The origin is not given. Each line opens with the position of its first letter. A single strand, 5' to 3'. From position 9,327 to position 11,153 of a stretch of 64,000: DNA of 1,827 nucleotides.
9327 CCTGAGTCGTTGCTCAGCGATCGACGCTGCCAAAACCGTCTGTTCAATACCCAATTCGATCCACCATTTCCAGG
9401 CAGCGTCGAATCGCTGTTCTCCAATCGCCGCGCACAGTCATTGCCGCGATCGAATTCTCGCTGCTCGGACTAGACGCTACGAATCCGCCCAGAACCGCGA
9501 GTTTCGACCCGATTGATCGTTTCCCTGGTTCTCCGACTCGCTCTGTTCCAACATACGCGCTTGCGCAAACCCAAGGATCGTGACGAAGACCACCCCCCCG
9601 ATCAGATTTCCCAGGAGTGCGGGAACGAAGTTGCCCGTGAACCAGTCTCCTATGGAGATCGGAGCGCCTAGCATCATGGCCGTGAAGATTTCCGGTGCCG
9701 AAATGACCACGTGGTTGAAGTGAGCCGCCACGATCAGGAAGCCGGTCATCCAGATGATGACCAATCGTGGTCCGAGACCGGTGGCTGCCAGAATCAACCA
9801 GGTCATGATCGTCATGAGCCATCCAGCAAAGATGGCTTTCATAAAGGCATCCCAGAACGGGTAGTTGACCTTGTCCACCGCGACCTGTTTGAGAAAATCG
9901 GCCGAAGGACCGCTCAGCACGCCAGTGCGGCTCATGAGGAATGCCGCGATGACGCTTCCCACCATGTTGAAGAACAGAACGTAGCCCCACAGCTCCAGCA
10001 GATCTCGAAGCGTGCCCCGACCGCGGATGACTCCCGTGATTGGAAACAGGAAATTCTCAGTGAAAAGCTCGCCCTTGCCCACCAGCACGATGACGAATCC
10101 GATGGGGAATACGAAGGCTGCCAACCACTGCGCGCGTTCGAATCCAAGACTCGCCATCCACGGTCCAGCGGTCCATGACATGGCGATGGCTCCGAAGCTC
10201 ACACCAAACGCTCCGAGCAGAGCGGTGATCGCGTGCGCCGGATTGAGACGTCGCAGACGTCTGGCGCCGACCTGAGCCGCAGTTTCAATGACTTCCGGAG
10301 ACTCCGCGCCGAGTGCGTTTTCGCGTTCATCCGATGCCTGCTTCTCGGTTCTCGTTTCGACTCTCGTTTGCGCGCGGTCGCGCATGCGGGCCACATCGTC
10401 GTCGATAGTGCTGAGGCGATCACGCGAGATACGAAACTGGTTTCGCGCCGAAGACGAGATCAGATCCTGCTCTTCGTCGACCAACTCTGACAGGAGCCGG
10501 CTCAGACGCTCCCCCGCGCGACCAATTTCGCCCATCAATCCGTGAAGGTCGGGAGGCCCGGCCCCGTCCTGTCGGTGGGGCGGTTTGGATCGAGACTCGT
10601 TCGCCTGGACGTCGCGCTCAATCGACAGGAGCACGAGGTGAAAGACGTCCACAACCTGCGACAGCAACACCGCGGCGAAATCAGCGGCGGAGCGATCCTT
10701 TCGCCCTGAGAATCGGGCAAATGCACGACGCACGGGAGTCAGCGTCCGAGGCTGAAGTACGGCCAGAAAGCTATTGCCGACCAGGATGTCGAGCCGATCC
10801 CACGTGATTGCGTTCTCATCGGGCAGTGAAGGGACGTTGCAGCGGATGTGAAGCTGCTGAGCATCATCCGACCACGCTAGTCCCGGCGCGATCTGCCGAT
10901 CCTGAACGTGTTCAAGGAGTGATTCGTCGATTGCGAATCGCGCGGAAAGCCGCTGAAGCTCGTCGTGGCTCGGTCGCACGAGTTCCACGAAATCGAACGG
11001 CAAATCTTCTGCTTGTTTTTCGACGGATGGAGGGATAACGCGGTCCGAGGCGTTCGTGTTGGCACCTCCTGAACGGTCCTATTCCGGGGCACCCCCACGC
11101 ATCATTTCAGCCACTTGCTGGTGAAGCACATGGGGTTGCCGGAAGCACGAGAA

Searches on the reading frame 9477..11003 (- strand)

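Call 5: search_protein_families(library=ncbifam, proteins=[window:9477-11003:-], max_evalue=1)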
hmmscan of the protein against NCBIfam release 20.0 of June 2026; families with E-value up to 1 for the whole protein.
window:9477-11003:- (508 aa): 6 families
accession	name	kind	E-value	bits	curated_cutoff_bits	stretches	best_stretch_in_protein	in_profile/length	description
TIGR00790.1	fnt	subfamily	8.8e-33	113.9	232.3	1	258-479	10-234/239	formate/nitrite family transporter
TIGR04060.1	formate_focA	equivalog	3.3e-18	65.8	290.1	1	272-479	36-263/268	formate transporter FocA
NF008595.0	PRK11562.1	equivalog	5.9e-11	42.2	293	1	298-481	64-247/268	nitrite transporter NirC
NF008069.0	PRK10805.1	equivalog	1.3e-07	31.4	440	1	273-474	49-270/285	formate transporter FocA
TIGR00383.1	corA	equivalog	1.5e-07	31.1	200.75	1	6-209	32-239/320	magnesium/cobalt transporter CorA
NF007261.0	PRK09713.1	exception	0.023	14.2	499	1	450-477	245-272/282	formate transporter FocB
